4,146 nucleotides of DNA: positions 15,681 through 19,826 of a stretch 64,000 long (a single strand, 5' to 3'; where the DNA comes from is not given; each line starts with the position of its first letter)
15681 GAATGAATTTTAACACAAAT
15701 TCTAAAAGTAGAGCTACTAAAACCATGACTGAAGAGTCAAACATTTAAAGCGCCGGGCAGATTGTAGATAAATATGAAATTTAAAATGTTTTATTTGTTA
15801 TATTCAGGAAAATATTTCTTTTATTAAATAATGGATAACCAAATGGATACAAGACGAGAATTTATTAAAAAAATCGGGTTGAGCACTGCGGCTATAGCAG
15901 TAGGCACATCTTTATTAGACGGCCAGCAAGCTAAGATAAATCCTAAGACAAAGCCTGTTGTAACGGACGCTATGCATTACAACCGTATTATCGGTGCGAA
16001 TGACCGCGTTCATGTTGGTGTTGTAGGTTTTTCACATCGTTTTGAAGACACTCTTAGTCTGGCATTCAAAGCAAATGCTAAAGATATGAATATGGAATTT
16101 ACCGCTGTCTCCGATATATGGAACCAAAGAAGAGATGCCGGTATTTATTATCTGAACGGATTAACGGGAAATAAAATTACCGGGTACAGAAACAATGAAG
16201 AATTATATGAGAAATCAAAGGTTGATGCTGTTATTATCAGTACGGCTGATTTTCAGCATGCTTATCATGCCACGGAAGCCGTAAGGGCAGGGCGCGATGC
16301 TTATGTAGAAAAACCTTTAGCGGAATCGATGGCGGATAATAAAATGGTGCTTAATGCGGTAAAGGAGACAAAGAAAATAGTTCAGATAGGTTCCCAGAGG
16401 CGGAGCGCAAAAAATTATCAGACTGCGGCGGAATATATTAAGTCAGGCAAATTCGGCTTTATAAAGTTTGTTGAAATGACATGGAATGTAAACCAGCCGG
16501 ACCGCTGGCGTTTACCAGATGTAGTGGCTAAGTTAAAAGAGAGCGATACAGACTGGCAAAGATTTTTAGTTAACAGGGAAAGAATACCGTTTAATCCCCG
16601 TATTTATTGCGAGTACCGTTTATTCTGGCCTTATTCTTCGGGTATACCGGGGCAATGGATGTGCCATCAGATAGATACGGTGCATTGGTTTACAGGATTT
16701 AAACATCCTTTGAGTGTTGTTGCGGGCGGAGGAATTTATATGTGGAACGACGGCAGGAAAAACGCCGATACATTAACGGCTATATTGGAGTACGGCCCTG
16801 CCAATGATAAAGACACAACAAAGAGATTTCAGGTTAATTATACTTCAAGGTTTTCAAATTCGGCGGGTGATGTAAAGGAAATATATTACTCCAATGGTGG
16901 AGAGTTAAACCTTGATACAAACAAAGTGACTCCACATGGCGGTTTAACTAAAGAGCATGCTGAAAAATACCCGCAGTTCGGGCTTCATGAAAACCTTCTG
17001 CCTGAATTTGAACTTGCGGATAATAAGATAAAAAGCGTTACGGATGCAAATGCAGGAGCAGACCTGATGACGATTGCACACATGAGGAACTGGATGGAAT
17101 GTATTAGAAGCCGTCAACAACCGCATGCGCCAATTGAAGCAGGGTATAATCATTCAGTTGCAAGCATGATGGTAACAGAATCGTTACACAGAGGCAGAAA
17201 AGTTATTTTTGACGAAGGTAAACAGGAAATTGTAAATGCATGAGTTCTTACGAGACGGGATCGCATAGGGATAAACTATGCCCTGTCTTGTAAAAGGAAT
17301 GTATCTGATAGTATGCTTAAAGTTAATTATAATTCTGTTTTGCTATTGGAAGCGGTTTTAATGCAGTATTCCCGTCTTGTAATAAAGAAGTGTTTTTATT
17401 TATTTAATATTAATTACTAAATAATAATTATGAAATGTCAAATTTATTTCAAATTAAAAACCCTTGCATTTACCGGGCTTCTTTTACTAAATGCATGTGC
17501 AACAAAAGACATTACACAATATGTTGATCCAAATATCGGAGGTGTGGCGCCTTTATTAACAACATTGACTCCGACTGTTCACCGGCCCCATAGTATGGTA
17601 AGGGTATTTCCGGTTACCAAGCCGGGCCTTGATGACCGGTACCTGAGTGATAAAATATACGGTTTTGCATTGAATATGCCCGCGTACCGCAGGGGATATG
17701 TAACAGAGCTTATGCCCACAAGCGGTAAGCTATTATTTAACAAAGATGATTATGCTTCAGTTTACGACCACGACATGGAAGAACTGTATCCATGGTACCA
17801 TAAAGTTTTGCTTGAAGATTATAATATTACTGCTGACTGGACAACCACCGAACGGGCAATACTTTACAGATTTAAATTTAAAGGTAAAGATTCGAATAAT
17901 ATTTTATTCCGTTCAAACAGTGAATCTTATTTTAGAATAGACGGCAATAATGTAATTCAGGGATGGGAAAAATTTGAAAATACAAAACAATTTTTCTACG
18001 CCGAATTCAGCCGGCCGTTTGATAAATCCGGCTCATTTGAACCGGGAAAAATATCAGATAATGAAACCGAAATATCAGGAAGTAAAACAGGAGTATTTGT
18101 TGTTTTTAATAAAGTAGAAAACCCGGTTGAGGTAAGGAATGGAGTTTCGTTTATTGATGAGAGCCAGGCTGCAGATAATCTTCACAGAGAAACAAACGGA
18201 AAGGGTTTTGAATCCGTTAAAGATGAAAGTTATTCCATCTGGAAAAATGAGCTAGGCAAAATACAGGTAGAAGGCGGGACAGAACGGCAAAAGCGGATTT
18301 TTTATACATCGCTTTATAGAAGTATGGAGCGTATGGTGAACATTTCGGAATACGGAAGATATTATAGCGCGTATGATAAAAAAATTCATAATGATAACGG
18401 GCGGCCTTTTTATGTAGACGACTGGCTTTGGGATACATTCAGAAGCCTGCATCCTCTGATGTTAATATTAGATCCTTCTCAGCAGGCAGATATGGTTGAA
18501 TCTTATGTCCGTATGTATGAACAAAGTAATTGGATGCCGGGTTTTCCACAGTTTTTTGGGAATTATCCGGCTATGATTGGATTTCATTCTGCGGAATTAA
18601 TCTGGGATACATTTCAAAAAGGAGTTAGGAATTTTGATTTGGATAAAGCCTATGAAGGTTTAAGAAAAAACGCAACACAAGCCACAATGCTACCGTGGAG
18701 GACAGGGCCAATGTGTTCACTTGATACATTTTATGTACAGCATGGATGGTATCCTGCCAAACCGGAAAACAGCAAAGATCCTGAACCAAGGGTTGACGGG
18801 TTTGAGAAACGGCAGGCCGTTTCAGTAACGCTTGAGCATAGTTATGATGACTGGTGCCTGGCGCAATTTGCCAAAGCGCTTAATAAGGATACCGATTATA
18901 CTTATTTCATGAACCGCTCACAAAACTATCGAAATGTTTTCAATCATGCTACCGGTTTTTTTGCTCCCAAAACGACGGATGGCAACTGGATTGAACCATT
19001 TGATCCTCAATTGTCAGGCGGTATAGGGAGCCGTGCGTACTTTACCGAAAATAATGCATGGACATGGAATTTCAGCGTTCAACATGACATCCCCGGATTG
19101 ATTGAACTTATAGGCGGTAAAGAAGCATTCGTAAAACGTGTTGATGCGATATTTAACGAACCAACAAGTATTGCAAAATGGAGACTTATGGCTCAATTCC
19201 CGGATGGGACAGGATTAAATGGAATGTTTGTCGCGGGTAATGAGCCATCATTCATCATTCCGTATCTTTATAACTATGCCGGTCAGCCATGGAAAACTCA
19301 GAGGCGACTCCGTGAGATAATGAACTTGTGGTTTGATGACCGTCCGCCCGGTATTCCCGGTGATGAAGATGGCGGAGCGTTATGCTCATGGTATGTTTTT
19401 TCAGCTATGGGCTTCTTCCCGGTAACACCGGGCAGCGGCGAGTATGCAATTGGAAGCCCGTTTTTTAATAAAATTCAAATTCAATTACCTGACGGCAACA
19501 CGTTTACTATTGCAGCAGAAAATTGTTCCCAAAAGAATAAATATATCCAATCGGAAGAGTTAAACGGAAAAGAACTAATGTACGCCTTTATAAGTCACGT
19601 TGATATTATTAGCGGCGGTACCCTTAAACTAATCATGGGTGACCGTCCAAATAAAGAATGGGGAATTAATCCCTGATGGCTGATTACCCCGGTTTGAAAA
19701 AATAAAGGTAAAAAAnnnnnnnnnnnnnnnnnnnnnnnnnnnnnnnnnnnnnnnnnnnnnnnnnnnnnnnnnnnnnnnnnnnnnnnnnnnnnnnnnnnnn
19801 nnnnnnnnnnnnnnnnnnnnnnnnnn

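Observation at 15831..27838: Periplasmic 3-keto-glycoside route plus mannoside catabolism in one island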

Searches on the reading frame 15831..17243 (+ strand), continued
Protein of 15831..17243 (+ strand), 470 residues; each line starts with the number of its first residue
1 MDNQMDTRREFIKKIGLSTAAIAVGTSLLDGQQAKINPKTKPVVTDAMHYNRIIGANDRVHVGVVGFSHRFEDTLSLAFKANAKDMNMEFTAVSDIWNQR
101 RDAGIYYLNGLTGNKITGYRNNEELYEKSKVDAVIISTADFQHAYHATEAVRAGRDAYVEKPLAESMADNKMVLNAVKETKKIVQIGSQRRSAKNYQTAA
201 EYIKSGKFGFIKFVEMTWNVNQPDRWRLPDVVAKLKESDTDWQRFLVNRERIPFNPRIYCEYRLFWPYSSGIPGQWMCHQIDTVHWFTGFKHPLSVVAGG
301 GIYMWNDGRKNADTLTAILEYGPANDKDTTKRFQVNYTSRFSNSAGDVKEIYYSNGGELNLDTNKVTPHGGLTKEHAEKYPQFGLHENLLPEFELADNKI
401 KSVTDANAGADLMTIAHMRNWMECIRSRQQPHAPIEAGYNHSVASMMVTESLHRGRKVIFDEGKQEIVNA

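Call 61: search_protein_families(library=pfam, proteins=[L105:4885-5763:+, L143:2158-3021:+, L104:7362-8369:+, L116:7780-8865:+, L143:5873-7072:+, L093:8550-11525:+, L093:11562-12494:+], max_evalue=0.00001)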
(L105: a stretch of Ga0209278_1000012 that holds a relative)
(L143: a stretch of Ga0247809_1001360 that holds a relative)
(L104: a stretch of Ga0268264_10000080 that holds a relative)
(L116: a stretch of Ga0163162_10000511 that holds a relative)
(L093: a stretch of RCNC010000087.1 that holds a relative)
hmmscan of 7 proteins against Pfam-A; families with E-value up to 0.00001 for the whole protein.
L105:4885-5763:+ (292 aa): 1 family
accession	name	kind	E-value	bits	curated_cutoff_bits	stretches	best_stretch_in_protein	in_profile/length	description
PF01261.30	AP_endonuc_2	-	5.8e-20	72.5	31.1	1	59-209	3-157/249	Xylose isomerase-like TIM barrel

L143:2158-3021:+ (287 aa): 1 family
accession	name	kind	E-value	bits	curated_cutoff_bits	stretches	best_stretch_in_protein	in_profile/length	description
PF01261.30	AP_endonuc_2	-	3.8e-23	82.9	31.1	1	42-261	5-229/249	Xylose isomerase-like TIM barrel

L104:7362-8369:+ (335 aa): 3 families
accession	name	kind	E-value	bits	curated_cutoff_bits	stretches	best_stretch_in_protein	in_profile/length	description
PF00107.32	ADH_zinc_N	-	7.9e-26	91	31.8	1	169-293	1-127/129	Zinc-binding dehydrogenase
PF08240.17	ADH_N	-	4.1e-19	69.2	23.5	1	24-127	1-103/104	Alcohol dehydrogenase GroES-like domain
PF13602.12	ADH_zinc_N_2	-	1.4e-16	62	27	1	201-329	1-134/134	Zinc-binding dehydrogenase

L116:7780-8865:+ (361 aa): 1 family
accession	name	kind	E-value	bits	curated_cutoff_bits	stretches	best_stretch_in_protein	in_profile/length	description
PF01757.29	Acyl_transf_3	-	5.7e-21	75.4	31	1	2-330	16-323/326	Acyltransferase domain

L143:5873-7072:+ (399 aa): 3 families
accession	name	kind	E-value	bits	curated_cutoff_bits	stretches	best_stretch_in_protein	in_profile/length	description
PF22725.1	GFO_IDH_MocA_C3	-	1.4e-18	67.5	27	1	167-297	3-123/124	GFO/IDH/MocA C-terminal domain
PF02894.22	GFO_IDH_MocA_C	-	2.5e-17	63.8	22.9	1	169-388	1-213/218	Oxidoreductase family, C-terminal alpha/beta domain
PF01408.29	GFO_IDH_MocA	-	4.1e-15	57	24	1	35-156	1-119/120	Oxidoreductase family, NAD-binding Rossmann fold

L093:8550-11525:+ (991 aa): 2 families
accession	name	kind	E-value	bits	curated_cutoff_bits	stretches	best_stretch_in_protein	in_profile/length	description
PF07081.18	DUF1349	-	8.3e-08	32.5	32.4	0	922-988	113-177/179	Protein of unknown function (DUF1349)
PF13229.12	Beta_helix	-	1.5e-06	28.4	25.9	1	346-482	29-147/158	Right handed beta helix region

L093:11562-12494:+ (310 aa): 1 family
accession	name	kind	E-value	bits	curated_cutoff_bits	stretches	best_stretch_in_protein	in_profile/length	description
PF00701.28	DHDPS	-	1.1e-19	70.8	22.1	1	7-290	2-287/289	Dihydrodipicolinate synthetase family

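Call 82: search_protein_families(library=pfam, proteins=[L004:7516-9594:+, L004:1749-2855:+], max_evalue=0.01)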
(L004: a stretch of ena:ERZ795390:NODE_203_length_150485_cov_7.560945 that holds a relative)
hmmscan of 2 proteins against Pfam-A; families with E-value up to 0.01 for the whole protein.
L004:7516-9594:+ (692 aa): 1 family
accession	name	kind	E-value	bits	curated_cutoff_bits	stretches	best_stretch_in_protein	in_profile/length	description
PF22422.2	MGH1-like_GH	-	4.1e-05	23.8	27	1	443-542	184-284/356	Mannosylglycerate hydrolase MGH1-like glycoside hydrolase domain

L004:1749-2855:+ (368 aa): 2 families
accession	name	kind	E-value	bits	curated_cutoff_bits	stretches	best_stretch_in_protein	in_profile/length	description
PF21570.3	ArgZ-like_C_2nd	-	0.00055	20.1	27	1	49-112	2-65/213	Arginine dihydrolase ArgZ-like, C-terminal, Rossmann fold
PF01916.23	DS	-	0.0037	17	27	1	50-107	19-77/288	Deoxyhypusine synthase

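Call 91: predict_structure(alignment_id=A2)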
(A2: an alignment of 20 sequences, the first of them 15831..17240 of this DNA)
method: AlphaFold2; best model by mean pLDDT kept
length: 470 residues; sequences in the alignment: 20
mean_pLDDT: 73.4   pTM: 0.73
mean pLDDT of the five models: 73.4, 68.2, 66.7, 66.7, 62.1
residues with pLDDT >= 90: 88; 70-90: 240; 50-70: 53; < 50: 89
segments of 3 or more residues with pLDDT < 50: 1-9, 13-56, 266-274, 303-310, 342-346, 399-408
pLDDT, mean of each block of 10 residues (from residue 1): 35 42 32 32 28 56 89 88 92 91 96 94 90 89 87 93 75 91 81 71 82 75 59 87 79 82 48 57 80 85 46 71 82 80 53 83 82 83 79 68 44 80 88 79 80 83 81
secondary structure, 60 per line:
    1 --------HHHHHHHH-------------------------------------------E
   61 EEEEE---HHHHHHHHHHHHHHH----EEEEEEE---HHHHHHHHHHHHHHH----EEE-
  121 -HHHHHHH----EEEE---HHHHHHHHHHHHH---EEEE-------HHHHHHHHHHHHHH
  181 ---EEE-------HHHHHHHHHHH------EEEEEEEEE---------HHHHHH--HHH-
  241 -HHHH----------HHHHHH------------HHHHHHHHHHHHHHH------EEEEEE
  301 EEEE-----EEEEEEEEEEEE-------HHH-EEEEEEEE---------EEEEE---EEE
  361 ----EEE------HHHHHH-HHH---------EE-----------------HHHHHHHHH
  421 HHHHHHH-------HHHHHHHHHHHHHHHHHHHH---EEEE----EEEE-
elements in order: H9-16 E60-65 H69-83 E88-94 H98-112 E117-119 H122-128 E133-136 H140-152 E156-159 H167-180 E184-186 H194-204 E211-219 H229-234 H242-245 H256-261 H274-288 E295-304 E310-321 E333-340 E350-354 E358-360 E365-367 H374-379 H412-427 H435-454 E458-461 E466-469

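Call 93: fold_search(model_id=the predicted structure, library=pdb)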
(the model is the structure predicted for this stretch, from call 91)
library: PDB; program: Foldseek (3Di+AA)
matches with E <= 10: 1589; with E <= 0.001: 352
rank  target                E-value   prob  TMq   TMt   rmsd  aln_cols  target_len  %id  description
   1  9m3d_F                3.5e-18  1.00  0.59  0.76   6.1       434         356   14  Crystal structure of the DgpA1 protein from W974-1 substrate free form (released 2026-03-04)
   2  9m3d_A                3.5e-18  1.00  0.59  0.76   6.1       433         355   14  Crystal structure of the DgpA1 protein from W974-1 substrate free form (released 2026-03-04)
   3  8tdi_J                3.5e-18  1.00  0.57  0.68   5.7       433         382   17  Structure of P2B11 Glucuronide-3-dehydrogenase (released 2024-06-12)
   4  8tdi_E                3.9e-18  1.00  0.58  0.70   5.5       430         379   17  Structure of P2B11 Glucuronide-3-dehydrogenase (released 2024-06-12)
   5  8tdi_I                4.2e-18  1.00  0.58  0.69   5.7       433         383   17  Structure of P2B11 Glucuronide-3-dehydrogenase (released 2024-06-12)
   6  8tdi_D                5.0e-18  1.00  0.58  0.70   5.5       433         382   17  Structure of P2B11 Glucuronide-3-dehydrogenase (released 2024-06-12)
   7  7x2y_B                5.9e-18  1.00  0.55  0.73   6.6       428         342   14  Crystal Structure of cis-4,5-dihydrodiol phthalate dehydrogenase in complex with NAD+ and 3-Hydroxybenzoate (released 2022-09-14)
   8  9m3d_C                6.3e-18  1.00  0.58  0.76   6.2       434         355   14  Crystal structure of the DgpA1 protein from W974-1 substrate free form (released 2026-03-04)
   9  8tdi_C                6.3e-18  1.00  0.58  0.71   5.5       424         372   17  Structure of P2B11 Glucuronide-3-dehydrogenase (released 2024-06-12)
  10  8tdi_H                7.5e-18  1.00  0.58  0.69   5.5       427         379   17  Structure of P2B11 Glucuronide-3-dehydrogenase (released 2024-06-12)
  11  7x2y_A                8.0e-18  1.00  0.55  0.73   6.2       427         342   15  Crystal Structure of cis-4,5-dihydrodiol phthalate dehydrogenase in complex with NAD+ and 3-Hydroxybenzoate (released 2022-09-14)
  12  8tdi_A                9.0e-18  1.00  0.59  0.70   5.5       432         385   18  Structure of P2B11 Glucuronide-3-dehydrogenase (released 2024-06-12)
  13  8tdi_L                9.5e-18  1.00  0.57  0.68   5.9       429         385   17  Structure of P2B11 Glucuronide-3-dehydrogenase (released 2024-06-12)
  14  8tdi_B                1.1e-17  1.00  0.58  0.69   5.7       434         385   17  Structure of P2B11 Glucuronide-3-dehydrogenase (released 2024-06-12)
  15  8tdi_F                1.2e-17  1.00  0.59  0.70   5.7       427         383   17  Structure of P2B11 Glucuronide-3-dehydrogenase (released 2024-06-12)
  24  8tdf_A                4.4e-17  1.00  0.58  0.61   7.1       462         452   14  Structure of Alistipes sp. Glucoside-3-dehydrogenase AL3 (released 2024-06-12)
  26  6t2b_D                4.6e-17  1.00  0.56  0.60   7.8       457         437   15  Glycoside hydrolase family 109 from Akkermansia muciniphila in complex with GalNAc and NAD+. (released 2020-02-26)
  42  6t2b_B                1.6e-16  1.00  0.57  0.60   7.8       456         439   16  Glycoside hydrolase family 109 from Akkermansia muciniphila in complex with GalNAc and NAD+. (released 2020-02-26)
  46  8tdh_A                1.7e-16  1.00  0.59  0.61   6.9       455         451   16  Structure of trehalose bound Alistipes sp. Glucoside-3-dehydrogenase AL3 (released 2024-06-19)
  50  6t2b_A                1.9e-16  1.00  0.56  0.60   8.3       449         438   16  Glycoside hydrolase family 109 from Akkermansia muciniphila in complex with GalNAc and NAD+. (released 2020-02-26)
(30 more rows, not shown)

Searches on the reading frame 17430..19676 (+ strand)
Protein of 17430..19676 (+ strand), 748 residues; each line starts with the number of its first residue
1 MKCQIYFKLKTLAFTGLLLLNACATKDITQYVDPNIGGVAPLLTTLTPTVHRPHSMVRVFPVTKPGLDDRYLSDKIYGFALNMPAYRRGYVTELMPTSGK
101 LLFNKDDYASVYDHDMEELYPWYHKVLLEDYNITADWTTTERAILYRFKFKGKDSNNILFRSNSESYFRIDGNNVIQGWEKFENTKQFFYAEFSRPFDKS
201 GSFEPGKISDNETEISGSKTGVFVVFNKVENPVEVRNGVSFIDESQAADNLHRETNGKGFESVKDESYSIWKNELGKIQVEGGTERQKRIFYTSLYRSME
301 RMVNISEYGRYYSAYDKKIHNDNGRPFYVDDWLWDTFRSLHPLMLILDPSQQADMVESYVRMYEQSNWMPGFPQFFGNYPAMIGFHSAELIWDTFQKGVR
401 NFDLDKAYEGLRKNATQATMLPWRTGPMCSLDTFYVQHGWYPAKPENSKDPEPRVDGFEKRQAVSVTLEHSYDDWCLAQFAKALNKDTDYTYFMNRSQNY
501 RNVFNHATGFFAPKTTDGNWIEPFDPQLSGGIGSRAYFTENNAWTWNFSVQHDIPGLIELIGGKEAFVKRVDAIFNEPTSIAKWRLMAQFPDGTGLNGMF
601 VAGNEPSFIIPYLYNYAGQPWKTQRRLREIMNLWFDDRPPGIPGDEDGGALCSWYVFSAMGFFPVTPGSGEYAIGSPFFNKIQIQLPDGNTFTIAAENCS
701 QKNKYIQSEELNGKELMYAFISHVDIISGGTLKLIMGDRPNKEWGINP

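Call 4: search_protein_families(library=pfam, proteins=[window:17430-19676:+])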
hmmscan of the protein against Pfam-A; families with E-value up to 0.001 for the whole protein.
window:17430-19676:+ (748 aa): 2 families
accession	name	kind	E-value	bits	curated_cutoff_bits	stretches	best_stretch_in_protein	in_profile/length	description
PF07971.18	Glyco_hydro_92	-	1.9e-164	548.5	24.6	1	246-738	1-464/464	Glycosyl hydrolase family 92 catalytic domain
PF17678.7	Glyco_hydro_92N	-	1.9e-37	129.8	34.5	1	31-240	1-236/236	Glycosyl hydrolase family 92 N-terminal domain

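Call 11: search_protein_families(library=ncbifam, proteins=[window:17430-19676:+], max_evalue=0.001)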
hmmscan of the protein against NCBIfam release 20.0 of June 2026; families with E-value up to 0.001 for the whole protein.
window:17430-19676:+ (748 aa): 2 families
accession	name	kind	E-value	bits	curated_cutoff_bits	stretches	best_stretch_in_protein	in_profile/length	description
TIGR01180.1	aman2_put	subfamily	2.5e-208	693.7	249.55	1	24-742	32-749/749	GH92 family glycosyl hydrolase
NF035929.1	lectin_1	subfamily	1.1e-83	282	800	1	221-745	246-738/886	lectin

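Call 62: search_solved_structures(query=window:17430-19676:+, max_evalue=1e-20)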
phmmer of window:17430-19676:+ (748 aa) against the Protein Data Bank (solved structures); distinct sequences matched with E-value up to 1e-20: 14.
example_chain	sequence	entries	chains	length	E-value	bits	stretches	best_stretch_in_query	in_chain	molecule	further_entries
6f8z_A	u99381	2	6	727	5.5e-121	408.6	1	27-745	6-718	Alpha-1,2-mannosidase, putative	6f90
2wvx_B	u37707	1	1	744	1.7e-108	367.2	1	26-745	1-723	PUTATIVE ALPHA-1,2-MANNOSIDASE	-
2wzs_A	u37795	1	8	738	2.7e-108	366.6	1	26-745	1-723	PUTATIVE ALPHA-1,2-MANNOSIDASE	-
2wvx_A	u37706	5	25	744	2.8e-108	366.6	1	26-745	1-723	PUTATIVE ALPHA-1,2-MANNOSIDASE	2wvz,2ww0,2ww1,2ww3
2wvy_A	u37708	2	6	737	3.4e-103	349.7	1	93-748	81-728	ALPHA-1,2-MANNOSIDASE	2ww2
7zgm_A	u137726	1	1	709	6.4e-96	325.7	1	27-733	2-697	Glycoside hydrolase family 92 protein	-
6f91_A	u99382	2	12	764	1.6e-80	274.7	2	460-744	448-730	Putative alpha-1,2-mannosidase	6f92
7nsn_A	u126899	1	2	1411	2.7e-78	267.4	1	101-745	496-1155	GH92 alpha-1,2-mannosidase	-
7fe1_A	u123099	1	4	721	1.8e-63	218.4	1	221-743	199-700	Alpha-1,2-mannosidase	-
6dwo_A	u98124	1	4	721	2.4e-63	218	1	221-742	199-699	Alpha-1,2-mannosidase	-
7fe2_A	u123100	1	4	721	4.5e-63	217.1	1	221-743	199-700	Alpha-1,2-mannosidase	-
5swi_B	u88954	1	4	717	2.5e-44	155.1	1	460-731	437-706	Sugar hydrolase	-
2xsg_A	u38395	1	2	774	2.3e-41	145.3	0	47-439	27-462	CCMAN5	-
4aq0_A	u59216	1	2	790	3e-41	144.9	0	47-439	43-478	CCMAN5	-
